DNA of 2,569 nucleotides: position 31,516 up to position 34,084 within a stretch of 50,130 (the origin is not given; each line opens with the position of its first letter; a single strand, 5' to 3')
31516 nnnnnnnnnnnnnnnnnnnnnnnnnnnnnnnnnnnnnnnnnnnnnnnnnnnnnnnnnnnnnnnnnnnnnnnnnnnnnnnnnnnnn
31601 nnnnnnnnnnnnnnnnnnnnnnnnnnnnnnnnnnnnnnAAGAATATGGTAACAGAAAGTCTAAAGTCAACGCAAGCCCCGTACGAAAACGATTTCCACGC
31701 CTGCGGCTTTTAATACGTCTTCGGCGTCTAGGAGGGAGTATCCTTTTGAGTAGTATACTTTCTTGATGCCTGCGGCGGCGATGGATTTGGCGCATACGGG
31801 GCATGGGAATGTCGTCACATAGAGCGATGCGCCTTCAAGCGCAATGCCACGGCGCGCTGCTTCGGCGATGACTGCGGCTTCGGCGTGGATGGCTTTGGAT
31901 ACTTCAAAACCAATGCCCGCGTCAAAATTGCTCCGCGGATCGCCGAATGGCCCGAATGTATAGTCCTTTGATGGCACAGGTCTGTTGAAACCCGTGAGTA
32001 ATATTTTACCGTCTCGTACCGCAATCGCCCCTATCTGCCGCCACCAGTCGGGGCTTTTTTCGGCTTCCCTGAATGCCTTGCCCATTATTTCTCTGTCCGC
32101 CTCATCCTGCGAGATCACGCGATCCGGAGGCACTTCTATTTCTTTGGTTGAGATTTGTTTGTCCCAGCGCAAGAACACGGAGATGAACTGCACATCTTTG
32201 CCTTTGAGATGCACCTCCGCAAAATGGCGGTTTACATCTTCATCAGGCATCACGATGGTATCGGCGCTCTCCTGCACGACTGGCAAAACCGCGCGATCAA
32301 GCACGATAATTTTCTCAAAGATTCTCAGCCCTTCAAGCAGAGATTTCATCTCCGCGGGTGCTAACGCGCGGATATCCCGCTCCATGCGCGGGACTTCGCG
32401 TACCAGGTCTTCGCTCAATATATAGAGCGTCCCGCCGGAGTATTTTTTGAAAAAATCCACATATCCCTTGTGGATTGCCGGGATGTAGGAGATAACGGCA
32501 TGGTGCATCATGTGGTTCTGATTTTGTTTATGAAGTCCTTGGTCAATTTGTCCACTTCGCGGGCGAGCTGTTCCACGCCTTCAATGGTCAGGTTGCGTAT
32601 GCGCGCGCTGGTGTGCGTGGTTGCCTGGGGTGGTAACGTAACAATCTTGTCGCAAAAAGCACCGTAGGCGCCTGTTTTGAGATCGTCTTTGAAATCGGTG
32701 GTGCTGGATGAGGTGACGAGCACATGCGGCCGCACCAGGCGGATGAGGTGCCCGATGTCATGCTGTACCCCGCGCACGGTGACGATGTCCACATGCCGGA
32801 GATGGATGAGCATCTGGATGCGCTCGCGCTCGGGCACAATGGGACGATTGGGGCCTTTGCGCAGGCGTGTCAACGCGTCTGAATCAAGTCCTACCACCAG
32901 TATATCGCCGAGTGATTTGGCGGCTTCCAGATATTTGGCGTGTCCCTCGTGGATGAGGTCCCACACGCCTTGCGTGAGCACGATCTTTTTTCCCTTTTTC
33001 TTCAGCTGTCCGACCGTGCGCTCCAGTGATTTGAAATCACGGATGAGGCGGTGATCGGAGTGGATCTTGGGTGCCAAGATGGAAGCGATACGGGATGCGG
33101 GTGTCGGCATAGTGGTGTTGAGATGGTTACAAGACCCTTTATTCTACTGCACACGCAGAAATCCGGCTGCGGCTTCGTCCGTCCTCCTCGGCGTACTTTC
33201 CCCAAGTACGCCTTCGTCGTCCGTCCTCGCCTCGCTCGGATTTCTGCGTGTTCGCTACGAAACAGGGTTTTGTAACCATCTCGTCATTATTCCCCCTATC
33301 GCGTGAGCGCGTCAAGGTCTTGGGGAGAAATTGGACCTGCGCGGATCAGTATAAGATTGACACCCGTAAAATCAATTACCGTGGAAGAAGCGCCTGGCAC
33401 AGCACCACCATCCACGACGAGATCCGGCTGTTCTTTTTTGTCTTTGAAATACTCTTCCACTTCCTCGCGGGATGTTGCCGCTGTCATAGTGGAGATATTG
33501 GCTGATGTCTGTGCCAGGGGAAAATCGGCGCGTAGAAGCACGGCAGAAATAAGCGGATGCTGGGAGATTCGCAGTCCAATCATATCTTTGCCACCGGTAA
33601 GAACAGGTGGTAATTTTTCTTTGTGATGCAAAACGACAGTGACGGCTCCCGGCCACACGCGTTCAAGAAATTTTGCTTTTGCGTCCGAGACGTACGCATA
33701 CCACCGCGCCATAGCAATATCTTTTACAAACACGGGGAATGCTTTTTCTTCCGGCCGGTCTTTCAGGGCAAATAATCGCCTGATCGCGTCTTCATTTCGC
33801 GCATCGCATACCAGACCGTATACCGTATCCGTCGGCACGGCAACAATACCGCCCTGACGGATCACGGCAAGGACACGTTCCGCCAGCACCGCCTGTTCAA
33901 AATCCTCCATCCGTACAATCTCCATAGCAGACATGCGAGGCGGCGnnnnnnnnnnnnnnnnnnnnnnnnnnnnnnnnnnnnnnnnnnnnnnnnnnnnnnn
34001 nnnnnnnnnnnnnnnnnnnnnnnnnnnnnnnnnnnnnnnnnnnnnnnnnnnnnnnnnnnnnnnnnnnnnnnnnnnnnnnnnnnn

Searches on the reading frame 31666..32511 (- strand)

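Call 8: search_protein_families(library=pfam, proteins=[window:31666-32511:-], max_evalue=0.01)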
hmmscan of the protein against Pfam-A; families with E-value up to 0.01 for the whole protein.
window:31666-32511:- (281 aa): 3 families
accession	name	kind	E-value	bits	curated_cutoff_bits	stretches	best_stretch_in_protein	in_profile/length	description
PF00383.29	dCMP_cyt_deam_1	-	5.5e-20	71.6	25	1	137-255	2-101/102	Cytidine and deoxycytidylate deaminase zinc-binding region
PF14437.12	MafB19-deam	-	9.2e-13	48.7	27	1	140-257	4-102/142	MafB19-like deaminase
PF14439.12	Bd3614-deam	-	0.00095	19.6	38.5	1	206-256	33-90/113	Bd3614-like deaminase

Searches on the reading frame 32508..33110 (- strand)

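Call 9: search_protein_families(library=pfam, proteins=[window:32508-33110:-], max_evalue=0.001)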
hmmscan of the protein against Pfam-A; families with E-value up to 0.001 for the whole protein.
window:32508-33110:- (200 aa): 1 family
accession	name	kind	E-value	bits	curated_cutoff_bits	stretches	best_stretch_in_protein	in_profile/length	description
PF01467.32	CTP_transf_like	-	8.7e-13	49.1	21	1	46-135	2-88/133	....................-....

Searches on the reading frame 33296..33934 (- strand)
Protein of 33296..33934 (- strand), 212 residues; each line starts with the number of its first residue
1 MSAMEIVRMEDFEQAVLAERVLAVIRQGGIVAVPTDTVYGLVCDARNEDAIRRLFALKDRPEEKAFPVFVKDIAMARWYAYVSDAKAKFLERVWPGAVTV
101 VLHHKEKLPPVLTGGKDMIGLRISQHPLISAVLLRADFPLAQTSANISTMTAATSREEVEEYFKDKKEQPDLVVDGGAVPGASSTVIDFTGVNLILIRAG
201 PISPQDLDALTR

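Call 9: search_protein_families(library=pfam, proteins=[window:33296-33934:-], max_evalue=0.001)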
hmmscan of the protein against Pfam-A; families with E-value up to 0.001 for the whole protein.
window:33296-33934:- (212 aa): 1 family
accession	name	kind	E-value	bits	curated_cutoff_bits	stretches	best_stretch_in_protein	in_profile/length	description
PF01300.24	Sua5_yciO_yrdC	-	2.2e-51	174.3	25.1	1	24-200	2-178/178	Telomere recombination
